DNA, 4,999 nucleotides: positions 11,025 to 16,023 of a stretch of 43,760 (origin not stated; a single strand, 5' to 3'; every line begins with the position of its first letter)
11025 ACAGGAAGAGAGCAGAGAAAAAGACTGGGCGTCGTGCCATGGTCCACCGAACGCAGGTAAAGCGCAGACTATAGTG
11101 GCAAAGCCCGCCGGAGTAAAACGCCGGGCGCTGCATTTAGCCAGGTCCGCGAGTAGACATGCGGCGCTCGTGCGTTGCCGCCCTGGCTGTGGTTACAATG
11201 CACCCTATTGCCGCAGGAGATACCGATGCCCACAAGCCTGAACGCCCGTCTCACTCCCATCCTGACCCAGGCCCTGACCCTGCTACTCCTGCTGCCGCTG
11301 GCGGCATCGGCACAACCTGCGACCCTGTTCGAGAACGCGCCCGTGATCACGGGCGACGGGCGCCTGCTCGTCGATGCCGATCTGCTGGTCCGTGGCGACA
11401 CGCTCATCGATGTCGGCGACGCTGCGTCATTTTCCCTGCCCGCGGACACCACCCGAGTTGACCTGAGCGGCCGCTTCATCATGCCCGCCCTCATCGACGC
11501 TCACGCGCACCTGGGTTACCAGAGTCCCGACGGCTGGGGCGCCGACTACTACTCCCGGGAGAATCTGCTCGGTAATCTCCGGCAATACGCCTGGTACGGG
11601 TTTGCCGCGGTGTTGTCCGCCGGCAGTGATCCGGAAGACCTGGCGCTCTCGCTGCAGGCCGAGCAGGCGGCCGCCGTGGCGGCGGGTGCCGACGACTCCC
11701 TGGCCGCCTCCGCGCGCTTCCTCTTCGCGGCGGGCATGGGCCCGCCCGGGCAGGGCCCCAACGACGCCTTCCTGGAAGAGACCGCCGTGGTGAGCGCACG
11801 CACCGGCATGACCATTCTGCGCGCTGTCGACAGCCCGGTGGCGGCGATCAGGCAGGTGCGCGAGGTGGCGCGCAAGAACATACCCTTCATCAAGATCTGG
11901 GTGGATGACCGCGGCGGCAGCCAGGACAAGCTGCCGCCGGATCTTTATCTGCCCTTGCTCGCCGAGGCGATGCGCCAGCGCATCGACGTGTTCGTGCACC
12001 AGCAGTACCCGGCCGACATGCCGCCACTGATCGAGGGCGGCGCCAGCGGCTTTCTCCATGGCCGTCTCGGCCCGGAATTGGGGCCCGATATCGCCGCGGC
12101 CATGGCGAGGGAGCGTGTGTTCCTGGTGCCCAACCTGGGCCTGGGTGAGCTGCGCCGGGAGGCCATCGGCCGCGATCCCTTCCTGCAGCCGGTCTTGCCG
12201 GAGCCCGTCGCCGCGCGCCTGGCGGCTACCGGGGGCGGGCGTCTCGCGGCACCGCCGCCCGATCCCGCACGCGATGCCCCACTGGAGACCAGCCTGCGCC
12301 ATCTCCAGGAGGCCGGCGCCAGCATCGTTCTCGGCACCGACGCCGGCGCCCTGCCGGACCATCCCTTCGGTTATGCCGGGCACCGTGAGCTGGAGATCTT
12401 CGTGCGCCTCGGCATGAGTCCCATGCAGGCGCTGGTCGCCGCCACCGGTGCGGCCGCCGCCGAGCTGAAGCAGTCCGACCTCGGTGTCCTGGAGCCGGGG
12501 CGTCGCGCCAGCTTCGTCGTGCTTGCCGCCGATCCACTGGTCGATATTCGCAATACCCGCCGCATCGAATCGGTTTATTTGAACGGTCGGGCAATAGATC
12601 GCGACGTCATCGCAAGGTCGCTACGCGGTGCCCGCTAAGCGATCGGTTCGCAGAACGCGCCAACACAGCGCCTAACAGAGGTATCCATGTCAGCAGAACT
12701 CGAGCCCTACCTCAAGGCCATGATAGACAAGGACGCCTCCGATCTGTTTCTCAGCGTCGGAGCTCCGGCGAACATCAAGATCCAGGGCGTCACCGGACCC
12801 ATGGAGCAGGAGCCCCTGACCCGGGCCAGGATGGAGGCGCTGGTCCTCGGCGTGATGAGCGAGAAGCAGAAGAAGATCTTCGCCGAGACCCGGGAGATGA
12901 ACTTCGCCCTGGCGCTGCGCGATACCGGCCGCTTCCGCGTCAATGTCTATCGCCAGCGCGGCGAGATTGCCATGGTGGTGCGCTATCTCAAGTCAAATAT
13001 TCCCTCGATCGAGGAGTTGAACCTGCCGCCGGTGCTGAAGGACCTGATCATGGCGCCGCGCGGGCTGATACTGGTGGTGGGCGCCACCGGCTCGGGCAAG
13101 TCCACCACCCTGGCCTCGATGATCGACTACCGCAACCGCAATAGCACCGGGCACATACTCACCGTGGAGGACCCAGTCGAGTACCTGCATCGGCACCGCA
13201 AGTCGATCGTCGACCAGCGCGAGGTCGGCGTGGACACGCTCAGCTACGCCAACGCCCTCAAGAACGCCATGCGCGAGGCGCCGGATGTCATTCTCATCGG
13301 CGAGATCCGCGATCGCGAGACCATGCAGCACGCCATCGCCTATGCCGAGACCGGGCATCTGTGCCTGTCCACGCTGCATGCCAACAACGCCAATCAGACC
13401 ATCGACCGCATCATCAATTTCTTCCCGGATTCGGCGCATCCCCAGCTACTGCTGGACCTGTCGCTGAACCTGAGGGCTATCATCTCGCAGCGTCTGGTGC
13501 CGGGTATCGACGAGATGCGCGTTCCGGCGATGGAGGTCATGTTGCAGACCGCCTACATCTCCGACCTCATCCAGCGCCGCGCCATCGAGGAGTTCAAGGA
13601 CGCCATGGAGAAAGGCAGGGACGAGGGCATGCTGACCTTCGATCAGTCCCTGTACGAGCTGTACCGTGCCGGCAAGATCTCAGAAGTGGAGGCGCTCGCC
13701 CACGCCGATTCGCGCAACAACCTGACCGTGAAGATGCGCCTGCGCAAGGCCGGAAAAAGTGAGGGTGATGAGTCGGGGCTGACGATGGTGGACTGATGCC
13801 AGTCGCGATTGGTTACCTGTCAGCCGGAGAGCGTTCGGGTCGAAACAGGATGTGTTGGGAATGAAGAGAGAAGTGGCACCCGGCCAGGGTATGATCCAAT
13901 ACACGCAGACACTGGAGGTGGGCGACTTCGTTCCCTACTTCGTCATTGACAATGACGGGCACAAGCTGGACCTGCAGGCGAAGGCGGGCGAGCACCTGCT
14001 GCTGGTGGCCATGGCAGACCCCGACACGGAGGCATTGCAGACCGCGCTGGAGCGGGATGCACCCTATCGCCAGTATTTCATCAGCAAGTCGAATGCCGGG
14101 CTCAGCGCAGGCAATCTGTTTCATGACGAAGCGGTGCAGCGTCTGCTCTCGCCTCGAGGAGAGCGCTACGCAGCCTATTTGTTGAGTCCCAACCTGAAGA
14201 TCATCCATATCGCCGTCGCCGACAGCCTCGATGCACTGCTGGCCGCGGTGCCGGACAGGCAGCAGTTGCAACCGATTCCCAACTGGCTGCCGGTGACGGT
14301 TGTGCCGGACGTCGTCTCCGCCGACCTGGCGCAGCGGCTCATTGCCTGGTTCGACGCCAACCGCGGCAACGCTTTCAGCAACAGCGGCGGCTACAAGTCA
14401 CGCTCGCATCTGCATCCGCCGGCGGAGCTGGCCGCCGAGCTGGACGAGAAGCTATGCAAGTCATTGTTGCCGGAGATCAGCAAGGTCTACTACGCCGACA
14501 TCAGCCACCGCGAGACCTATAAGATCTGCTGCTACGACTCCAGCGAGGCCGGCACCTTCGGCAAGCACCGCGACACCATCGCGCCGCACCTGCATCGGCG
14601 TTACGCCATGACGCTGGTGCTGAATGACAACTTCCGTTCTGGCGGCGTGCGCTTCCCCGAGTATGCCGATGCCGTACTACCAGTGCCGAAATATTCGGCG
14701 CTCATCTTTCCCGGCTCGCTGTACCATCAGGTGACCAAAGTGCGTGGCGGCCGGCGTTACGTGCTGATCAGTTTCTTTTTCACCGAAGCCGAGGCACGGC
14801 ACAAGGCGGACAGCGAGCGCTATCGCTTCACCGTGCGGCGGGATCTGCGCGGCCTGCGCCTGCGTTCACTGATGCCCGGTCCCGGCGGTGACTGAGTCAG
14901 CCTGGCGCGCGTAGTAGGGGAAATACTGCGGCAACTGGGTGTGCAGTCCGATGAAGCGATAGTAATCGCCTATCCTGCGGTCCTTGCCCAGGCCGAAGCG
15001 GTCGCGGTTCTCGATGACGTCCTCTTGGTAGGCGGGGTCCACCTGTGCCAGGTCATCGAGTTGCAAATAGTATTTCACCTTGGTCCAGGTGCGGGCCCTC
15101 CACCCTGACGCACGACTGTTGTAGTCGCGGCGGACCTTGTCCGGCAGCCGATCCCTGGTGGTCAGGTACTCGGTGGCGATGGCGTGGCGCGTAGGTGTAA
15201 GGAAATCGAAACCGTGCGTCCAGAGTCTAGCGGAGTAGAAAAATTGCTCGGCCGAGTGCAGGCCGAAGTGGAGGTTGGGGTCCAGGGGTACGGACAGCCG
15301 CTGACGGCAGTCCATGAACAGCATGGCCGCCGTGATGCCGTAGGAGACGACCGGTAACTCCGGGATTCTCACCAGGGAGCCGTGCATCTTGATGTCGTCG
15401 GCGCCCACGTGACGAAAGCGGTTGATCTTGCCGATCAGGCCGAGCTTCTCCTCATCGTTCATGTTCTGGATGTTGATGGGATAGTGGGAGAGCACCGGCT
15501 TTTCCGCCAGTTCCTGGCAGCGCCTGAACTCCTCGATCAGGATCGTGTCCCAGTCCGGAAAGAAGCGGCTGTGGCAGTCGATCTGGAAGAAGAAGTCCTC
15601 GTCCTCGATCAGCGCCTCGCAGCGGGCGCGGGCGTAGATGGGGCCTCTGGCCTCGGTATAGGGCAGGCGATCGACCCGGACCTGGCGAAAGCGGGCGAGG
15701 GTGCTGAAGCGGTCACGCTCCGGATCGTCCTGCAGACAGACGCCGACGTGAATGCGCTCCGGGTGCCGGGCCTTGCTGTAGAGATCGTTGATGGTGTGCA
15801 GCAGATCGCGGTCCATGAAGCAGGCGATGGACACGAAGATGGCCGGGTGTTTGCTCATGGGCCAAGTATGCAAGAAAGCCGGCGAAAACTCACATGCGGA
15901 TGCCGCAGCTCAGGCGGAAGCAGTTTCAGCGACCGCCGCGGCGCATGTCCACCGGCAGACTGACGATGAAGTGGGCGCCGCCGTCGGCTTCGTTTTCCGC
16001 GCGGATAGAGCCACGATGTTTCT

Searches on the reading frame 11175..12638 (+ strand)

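Call 24: search_protein_families(library=pfam, proteins=[window:11175-12638:+], max_evalue=0.00001)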
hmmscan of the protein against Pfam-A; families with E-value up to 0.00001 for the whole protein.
window:11175-12638:+ (487 aa): 2 families
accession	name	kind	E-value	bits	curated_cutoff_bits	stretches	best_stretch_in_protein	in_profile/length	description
PF07969.17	Amidohydro_3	-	8.6e-11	42.4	29.7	1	344-472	319-469/472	Amidohydrolase family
PF01979.26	Amidohydro_1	-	8.6e-11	42.1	25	1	376-473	237-344/345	Amidohydrolase family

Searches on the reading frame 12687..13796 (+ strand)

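Call 24: search_protein_families(library=pfam, proteins=[window:12687-13796:+], max_evalue=0.00001)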
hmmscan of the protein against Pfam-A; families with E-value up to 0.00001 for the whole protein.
window:12687-13796:+ (369 aa): 1 family
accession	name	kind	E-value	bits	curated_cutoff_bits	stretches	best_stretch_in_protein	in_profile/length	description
PF00437.27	T2SSE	-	6.9e-46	157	24.9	1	71-329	83-333/370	Type II/IV secretion system protein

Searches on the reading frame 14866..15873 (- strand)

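Call 24: search_protein_families(library=pfam, proteins=[window:14866-15873:-], max_evalue=0.00001)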
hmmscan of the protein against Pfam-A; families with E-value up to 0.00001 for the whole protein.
window:14866-15873:- (335 aa): 1 family
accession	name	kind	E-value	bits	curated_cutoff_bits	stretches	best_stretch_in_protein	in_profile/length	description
PF11397.14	GlcNAc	-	5.5e-47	161.4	21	2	60-311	94-349/352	Glycosyltransferase (GlcNAc)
